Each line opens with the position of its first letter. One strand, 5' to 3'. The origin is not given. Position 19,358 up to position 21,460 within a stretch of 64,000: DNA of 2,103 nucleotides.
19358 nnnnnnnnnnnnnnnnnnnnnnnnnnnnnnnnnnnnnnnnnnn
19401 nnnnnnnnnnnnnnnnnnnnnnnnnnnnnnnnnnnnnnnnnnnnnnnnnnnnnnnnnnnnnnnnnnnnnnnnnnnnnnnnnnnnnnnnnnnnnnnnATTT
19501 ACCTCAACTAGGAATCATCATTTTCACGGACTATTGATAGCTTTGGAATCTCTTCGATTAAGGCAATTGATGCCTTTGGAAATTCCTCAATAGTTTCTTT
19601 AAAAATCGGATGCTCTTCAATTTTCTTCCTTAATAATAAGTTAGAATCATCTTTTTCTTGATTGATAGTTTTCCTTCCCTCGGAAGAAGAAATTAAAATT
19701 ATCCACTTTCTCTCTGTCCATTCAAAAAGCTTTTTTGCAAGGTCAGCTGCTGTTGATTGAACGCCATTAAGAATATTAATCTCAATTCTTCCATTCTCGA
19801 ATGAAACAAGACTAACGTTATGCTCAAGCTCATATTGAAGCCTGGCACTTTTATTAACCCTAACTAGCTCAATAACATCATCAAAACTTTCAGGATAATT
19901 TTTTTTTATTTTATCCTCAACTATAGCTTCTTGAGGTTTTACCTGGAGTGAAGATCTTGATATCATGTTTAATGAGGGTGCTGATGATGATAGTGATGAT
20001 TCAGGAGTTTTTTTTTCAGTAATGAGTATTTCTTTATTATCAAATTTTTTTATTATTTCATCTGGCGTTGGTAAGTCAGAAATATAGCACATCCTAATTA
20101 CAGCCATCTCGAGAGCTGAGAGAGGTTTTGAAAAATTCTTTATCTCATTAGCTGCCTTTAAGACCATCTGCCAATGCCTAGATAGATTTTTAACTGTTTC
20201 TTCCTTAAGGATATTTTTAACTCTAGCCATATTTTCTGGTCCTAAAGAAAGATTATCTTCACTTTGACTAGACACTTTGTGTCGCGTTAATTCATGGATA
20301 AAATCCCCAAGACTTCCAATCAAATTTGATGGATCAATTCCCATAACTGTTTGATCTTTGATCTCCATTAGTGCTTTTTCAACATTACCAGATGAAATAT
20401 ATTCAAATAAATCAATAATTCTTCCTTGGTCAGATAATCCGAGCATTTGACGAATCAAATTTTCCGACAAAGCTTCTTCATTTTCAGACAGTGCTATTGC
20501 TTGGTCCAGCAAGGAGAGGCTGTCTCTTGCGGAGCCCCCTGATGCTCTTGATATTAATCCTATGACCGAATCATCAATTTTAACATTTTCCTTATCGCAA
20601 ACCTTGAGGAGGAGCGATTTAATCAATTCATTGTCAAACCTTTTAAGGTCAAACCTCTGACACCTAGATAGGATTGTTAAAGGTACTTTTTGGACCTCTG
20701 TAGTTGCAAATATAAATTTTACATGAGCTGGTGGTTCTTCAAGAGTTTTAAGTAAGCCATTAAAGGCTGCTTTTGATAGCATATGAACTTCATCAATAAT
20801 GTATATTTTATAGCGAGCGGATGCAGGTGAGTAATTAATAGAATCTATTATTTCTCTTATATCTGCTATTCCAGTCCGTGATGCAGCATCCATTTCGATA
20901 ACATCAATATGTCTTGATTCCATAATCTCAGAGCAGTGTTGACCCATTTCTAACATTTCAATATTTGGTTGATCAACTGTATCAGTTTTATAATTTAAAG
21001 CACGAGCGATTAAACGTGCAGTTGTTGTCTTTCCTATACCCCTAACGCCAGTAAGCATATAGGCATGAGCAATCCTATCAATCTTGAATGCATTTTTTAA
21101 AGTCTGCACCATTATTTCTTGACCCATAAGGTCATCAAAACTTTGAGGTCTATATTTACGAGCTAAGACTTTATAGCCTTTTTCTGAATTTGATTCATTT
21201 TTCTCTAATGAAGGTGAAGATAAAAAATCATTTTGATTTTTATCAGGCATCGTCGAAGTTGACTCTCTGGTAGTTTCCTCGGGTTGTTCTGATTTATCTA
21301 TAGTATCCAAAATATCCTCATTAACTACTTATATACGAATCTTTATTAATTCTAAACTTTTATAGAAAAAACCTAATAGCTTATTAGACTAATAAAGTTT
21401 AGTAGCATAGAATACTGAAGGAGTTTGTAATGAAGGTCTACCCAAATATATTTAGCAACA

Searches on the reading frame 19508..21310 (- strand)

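Call 5: search_protein_families(library=pfam, proteins=[window:19508-21310:-], max_evalue=0.001)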
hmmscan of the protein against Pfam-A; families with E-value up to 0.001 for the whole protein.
window:19508-21310:- (600 aa): 14 families
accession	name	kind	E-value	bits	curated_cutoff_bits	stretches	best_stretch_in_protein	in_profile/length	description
PF12169.13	DNA_pol3_gamma3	-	1.8e-38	132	24.4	1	282-422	2-142/143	DNA polymerase III subunits gamma and tau domain III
PF13177.12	DNA_pol3_delta2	-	3.5e-35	121.8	27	1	64-225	2-160/161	DNA polymerase III, delta subunit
PF12362.13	DUF3646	-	1.9e-27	96.2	30.2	1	473-583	1-112/114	DNA polymerase III gamma and tau subunits C terminal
PF22608.2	DNAX_ATPase_lid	-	2.3e-13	50.1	27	1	230-276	2-48/49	DNA polymerase III clamp loader subunit, ATPase lid domain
PF00004.35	AAA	-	1.1e-11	45.8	21.2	1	85-219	2-125/131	ATPase family associated with various cellular activities (AAA)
PF13401.12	AAA_22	-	7.6e-09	36.4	27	1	84-204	8-123/130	AAA domain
PF07728.20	AAA_5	-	2.3e-06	28.1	22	1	85-196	3-96/139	AAA domain (dynein-related subfamily)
PF05496.18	RuvB_N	-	2.5e-06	27.8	27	1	54-119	2-71/159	Holliday junction DNA helicase RuvB P-loop domain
PF13173.12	AAA_14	-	1.9e-05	25.1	27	1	83-181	4-77/129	AAA domain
PF13191.12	AAA_16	-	0.00038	21.4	32.6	0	61-108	2-51/167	AAA ATPase domain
PF16193.11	AAA_assoc_2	-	0.00061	20.4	34.3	0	240-290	2-55/81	AAA C-terminal domain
PF13245.12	AAA_19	-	0.00072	20.2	25.1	0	81-196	11-119/134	AAA domain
PF21960.2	RCF1-5-like_lid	-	0.0009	19.6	27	0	233-268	2-38/43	RCF1/5-like, AAA+ ATPase lid domain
PF13604.12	AAA_30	-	0.00095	19.4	27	0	84-199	21-121/191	AAA domain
